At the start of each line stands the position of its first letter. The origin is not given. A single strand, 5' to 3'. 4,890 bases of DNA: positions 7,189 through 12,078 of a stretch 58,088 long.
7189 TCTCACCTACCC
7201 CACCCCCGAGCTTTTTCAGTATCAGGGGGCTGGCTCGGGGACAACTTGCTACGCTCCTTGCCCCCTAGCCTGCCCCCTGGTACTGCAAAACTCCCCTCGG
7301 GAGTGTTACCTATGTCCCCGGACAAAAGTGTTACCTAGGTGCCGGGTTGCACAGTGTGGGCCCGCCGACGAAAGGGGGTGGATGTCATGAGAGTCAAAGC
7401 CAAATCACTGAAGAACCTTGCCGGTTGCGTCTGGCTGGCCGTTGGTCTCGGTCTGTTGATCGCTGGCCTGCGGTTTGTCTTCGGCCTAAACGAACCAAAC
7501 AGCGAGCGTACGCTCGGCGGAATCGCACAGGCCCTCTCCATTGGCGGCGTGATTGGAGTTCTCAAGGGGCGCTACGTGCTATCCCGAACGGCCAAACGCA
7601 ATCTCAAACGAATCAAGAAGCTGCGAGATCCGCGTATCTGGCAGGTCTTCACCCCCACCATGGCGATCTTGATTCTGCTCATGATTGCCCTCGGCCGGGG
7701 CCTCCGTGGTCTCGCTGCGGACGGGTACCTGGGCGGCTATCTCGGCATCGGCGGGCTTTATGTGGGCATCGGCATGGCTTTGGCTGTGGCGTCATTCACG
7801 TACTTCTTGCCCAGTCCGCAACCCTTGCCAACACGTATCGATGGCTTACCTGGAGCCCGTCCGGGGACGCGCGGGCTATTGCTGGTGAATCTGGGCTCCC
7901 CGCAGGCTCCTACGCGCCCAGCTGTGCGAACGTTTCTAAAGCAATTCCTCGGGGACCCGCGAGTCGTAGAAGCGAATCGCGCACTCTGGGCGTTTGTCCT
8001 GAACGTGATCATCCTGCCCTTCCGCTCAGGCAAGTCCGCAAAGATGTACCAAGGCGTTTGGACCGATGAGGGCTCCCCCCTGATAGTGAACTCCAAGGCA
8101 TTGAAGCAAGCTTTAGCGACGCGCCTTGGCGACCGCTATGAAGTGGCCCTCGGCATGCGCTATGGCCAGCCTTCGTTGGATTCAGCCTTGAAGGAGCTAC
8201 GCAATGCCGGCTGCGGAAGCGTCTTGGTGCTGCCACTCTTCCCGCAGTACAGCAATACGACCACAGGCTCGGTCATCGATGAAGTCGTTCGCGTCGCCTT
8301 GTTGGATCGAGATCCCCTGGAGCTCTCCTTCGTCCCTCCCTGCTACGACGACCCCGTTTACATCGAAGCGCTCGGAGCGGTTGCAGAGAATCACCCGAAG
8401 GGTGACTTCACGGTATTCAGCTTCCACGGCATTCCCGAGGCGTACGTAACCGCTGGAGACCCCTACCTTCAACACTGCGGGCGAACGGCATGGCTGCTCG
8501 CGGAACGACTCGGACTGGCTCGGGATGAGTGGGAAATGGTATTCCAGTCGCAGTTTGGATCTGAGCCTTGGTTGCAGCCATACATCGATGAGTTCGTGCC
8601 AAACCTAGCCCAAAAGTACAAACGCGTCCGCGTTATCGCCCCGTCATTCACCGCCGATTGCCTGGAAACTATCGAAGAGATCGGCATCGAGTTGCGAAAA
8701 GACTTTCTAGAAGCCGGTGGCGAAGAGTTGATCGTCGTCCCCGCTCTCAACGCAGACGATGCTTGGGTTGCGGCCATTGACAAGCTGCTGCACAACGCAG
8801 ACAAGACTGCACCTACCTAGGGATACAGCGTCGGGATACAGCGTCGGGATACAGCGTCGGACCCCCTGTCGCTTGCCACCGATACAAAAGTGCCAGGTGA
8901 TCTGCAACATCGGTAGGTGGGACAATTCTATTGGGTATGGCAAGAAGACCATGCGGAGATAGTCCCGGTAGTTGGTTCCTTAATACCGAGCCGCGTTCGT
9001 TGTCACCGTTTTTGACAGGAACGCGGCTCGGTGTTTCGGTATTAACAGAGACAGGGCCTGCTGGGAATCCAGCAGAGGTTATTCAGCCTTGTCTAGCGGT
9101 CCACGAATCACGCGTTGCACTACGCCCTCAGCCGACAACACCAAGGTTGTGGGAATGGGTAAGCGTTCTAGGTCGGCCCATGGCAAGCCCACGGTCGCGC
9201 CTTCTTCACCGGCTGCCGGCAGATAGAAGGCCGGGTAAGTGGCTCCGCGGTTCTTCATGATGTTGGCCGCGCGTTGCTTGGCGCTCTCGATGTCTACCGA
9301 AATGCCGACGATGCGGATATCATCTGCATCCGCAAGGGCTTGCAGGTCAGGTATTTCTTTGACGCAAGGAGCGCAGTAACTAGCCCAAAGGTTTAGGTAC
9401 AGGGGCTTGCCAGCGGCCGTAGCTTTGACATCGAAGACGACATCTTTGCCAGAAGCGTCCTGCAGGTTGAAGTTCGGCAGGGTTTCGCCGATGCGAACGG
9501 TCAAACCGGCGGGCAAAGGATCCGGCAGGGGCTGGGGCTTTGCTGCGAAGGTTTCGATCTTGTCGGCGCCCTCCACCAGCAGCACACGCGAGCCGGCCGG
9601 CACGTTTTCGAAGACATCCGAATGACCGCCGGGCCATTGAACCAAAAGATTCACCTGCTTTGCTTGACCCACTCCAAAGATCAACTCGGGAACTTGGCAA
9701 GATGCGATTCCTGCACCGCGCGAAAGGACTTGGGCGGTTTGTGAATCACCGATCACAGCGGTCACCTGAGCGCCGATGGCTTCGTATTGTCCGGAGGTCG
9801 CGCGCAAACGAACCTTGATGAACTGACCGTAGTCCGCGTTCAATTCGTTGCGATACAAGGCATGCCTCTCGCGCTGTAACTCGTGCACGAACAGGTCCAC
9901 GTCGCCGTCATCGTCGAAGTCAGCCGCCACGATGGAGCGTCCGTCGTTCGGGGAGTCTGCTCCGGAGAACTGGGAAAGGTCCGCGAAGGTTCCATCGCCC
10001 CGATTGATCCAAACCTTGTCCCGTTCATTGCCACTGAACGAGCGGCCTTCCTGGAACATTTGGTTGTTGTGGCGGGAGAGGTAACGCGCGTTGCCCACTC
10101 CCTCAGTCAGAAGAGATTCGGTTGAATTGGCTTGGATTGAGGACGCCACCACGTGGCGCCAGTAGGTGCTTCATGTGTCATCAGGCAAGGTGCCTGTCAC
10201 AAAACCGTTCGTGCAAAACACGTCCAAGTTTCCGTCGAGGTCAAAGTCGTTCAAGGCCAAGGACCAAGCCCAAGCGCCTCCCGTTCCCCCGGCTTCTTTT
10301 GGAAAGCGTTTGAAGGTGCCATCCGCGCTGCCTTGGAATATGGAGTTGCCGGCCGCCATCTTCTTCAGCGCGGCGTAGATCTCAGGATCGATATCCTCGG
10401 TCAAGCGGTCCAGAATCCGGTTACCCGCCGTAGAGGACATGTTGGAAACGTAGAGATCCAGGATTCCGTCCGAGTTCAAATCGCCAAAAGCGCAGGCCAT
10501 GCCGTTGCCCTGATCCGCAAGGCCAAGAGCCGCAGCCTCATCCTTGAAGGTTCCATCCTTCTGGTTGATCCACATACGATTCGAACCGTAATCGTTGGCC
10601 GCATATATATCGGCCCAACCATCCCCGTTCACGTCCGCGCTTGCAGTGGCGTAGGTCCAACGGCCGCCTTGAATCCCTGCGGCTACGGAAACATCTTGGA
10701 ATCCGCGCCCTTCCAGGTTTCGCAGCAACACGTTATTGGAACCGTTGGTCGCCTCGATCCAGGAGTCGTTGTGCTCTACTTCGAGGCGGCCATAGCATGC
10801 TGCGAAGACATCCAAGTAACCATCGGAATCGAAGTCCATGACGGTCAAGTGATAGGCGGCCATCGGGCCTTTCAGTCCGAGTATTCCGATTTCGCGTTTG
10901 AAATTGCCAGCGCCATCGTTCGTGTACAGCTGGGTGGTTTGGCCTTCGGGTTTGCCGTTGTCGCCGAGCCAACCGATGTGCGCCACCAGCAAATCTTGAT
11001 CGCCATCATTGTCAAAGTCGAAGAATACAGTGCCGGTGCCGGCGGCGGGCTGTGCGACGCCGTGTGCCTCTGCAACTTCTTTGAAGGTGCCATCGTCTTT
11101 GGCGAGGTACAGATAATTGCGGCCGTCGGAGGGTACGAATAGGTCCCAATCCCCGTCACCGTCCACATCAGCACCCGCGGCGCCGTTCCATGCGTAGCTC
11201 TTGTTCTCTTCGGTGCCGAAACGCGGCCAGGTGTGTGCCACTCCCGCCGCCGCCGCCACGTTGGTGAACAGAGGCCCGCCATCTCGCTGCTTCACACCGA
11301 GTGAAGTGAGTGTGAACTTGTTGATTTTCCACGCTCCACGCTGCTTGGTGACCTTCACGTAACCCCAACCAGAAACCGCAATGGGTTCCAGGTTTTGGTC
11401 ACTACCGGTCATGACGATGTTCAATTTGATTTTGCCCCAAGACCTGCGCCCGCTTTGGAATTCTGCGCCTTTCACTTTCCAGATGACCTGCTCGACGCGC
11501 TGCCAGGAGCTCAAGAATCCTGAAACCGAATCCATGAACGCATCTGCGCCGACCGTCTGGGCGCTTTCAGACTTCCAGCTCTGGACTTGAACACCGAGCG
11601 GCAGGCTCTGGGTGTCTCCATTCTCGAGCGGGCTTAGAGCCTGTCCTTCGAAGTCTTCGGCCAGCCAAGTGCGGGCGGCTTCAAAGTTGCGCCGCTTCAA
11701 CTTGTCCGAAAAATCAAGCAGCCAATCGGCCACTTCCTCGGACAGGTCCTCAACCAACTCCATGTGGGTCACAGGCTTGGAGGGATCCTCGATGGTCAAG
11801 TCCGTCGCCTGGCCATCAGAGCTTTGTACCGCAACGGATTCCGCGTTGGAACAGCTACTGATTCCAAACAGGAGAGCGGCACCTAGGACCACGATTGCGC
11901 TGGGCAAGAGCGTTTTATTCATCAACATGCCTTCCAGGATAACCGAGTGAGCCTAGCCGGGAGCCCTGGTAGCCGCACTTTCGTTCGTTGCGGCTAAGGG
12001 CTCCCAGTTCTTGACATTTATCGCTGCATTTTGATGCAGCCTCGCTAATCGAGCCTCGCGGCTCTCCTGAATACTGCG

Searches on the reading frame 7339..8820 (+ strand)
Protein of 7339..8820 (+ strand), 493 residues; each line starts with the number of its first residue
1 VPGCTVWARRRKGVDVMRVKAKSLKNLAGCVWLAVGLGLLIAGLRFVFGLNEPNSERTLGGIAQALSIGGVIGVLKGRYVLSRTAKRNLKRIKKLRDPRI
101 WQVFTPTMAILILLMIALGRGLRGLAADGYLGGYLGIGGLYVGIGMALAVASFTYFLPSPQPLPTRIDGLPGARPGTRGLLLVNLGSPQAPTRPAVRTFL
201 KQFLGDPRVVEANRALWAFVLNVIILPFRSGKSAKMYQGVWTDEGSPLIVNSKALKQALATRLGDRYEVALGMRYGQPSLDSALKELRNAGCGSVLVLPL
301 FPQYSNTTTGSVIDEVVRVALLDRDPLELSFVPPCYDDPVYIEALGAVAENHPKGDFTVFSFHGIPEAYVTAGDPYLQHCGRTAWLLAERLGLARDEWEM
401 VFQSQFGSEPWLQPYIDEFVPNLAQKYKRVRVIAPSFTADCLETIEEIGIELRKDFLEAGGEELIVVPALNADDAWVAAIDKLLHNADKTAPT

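Call 60: search_protein_families(library=pfam, proteins=[window:7339-8820:+], max_evalue=0.00001)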
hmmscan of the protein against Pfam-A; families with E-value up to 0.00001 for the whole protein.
window:7339-8820:+ (493 aa): 1 family
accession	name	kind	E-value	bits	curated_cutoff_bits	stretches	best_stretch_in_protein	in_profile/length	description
PF00762.24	Ferrochelatase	-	1.5e-94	317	27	1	178-486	2-315/317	Ferrochelatase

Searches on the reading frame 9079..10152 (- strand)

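Call 60: search_protein_families(library=pfam, proteins=[window:9079-10152:-], max_evalue=0.00001)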
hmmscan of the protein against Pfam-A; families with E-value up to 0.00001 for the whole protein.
window:9079-10152:- (357 aa): 4 families
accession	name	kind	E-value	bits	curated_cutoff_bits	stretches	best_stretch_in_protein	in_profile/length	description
PF08534.16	Redoxin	-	1.5e-12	47.9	26.6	1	222-354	3-137/148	Redoxin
PF07593.17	UnbV_ASPIC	-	4.6e-12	46.1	23.4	1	125-190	1-67/68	ASPIC and UnbV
PF00578.27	AhpC-TSA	-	1.9e-10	41.2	26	1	221-347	1-123/124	AhpC/TSA family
PF13517.12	FG-GAP_3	-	2.7e-09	37.9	26.9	1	41-89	14-61/61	FG-GAP-like repeat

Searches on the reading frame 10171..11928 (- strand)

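Call 60: search_protein_families(library=pfam, proteins=[window:10171-11928:-], max_evalue=0.00001)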
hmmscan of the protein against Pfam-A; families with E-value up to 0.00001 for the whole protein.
window:10171-11928:- (585 aa): 2 families
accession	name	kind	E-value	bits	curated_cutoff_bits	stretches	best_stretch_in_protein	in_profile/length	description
PF13517.12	FG-GAP_3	-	3.3e-43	146.6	26.9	3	432-494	1-61/61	FG-GAP-like repeat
PF01839.29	FG-GAP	-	2.2e-14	53.4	22.1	0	426-449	3-26/37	FG-GAP repeat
